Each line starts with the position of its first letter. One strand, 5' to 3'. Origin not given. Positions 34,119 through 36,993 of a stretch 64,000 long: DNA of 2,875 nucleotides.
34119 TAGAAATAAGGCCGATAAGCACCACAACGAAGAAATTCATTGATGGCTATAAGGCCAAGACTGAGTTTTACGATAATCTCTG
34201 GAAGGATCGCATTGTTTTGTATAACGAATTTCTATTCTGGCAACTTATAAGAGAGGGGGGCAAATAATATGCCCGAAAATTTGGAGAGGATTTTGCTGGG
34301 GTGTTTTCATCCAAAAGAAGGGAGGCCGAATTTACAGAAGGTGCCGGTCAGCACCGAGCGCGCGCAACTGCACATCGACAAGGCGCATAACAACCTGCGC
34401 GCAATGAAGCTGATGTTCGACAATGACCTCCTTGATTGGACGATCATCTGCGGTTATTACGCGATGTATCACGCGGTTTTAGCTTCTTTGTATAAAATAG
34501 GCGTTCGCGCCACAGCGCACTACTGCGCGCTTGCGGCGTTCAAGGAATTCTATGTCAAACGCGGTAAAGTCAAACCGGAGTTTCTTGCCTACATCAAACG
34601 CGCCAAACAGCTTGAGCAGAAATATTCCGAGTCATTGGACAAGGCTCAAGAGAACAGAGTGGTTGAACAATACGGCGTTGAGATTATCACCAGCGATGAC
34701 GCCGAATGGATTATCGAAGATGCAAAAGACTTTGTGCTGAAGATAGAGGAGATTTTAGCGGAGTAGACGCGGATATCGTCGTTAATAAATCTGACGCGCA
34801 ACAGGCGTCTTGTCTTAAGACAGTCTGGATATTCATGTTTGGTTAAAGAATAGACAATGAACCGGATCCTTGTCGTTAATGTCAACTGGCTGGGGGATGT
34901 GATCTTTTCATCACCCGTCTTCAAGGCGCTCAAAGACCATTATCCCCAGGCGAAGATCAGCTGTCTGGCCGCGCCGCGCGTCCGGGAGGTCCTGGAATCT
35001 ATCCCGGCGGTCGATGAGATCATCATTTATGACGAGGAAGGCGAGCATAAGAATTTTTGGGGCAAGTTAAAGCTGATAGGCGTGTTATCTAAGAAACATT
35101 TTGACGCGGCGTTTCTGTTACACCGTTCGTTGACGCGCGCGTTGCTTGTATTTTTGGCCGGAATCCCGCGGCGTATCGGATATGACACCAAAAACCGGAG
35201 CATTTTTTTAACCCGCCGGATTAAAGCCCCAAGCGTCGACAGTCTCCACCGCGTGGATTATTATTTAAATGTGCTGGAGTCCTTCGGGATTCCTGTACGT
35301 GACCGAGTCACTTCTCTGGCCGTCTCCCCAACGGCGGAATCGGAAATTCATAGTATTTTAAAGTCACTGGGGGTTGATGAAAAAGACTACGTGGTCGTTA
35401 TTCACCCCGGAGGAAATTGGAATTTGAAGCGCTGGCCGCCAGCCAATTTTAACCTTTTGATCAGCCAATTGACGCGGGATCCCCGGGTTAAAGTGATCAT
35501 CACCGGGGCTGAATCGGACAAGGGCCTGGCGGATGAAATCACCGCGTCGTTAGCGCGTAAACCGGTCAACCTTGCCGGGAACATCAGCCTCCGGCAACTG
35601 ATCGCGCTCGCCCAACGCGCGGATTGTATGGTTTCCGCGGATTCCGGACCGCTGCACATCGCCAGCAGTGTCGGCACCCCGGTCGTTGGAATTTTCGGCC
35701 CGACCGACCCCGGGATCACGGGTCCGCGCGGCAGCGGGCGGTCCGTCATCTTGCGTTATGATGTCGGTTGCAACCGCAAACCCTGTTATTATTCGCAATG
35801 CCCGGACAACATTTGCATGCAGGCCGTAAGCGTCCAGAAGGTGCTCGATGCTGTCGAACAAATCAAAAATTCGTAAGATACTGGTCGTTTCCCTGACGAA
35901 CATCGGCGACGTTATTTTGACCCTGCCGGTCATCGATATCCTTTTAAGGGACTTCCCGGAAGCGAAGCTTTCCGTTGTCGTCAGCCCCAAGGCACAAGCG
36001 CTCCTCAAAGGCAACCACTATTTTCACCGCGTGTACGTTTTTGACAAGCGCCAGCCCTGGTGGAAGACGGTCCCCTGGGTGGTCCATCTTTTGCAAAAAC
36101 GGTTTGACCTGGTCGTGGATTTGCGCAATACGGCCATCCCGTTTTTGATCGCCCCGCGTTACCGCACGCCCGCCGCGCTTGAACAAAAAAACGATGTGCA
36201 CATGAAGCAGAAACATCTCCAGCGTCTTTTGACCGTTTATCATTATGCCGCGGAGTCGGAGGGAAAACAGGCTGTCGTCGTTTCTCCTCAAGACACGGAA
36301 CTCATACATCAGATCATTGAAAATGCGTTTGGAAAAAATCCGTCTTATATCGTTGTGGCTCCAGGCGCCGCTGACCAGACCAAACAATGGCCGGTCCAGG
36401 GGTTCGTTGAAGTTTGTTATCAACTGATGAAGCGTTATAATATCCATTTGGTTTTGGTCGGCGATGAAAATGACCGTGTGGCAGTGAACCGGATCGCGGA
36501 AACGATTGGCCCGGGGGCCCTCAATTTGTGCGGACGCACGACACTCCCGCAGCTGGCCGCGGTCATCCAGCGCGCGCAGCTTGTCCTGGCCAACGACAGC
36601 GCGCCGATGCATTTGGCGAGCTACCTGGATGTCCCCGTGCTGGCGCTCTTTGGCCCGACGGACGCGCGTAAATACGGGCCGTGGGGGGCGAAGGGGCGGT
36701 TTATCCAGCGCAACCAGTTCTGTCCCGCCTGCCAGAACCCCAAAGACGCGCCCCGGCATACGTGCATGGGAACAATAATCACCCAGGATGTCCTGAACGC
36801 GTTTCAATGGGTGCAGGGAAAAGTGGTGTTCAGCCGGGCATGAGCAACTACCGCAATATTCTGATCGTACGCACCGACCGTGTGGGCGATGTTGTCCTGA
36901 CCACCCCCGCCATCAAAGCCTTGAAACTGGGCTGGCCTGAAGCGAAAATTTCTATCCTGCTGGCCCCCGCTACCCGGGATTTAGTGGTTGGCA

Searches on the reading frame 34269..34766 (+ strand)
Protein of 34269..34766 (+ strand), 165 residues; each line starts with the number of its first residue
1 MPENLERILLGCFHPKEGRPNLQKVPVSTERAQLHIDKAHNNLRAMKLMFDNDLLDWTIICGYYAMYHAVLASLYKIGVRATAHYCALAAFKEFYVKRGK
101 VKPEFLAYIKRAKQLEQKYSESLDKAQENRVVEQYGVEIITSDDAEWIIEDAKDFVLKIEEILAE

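Call 20: search_protein_families(library=pfam, proteins=[window:34269-34766:+], max_evalue=0.001)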
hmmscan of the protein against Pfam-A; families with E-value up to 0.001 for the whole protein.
window:34269-34766:+ (165 aa): 1 family
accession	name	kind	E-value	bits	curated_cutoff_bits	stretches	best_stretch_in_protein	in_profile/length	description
PF05168.19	HEPN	-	7e-10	39.5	22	1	33-161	2-116/117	HEPN domain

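Call 30: search_protein_families(library=ncbifam, proteins=[window:34269-34766:+], max_evalue=0.01)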
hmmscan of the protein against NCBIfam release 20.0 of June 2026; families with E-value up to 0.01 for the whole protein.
window:34269-34766:+ (165 aa): 0 families

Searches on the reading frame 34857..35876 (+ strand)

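Call 20: search_protein_families(library=pfam, proteins=[window:34857-35876:+], max_evalue=0.001)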
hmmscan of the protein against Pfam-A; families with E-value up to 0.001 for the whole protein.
window:34857-35876:+ (339 aa): 2 families
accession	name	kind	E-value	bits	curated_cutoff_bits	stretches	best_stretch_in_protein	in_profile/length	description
PF01075.23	Glyco_transf_9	-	2e-40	139.1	22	1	72-305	3-233/247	Glycosyltransferase family 9 (heptosyltransferase)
PF02350.25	Epimerase_2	-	0.0003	20.2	30.6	1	144-279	151-284/347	UDP-N-acetylglucosamine 2-epimerase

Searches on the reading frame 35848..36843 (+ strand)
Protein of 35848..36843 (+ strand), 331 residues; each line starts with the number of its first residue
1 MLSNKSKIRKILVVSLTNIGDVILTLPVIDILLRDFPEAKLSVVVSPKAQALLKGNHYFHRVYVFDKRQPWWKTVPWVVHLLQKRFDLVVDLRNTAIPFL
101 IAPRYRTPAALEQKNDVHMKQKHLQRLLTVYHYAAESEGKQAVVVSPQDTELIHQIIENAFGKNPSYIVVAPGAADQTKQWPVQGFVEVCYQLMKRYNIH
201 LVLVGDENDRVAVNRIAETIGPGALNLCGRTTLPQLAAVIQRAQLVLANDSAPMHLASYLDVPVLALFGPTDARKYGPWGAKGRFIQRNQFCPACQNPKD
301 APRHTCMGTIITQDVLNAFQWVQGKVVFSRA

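Call 20: search_protein_families(library=pfam, proteins=[window:35848-36843:+], max_evalue=0.001)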
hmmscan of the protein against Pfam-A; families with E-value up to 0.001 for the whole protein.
window:35848-36843:+ (331 aa): 1 family
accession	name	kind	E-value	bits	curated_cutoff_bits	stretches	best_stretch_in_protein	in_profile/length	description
PF01075.23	Glyco_transf_9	-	5.3e-32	111.5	22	1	111-297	52-238/247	Glycosyltransferase family 9 (heptosyltransferase)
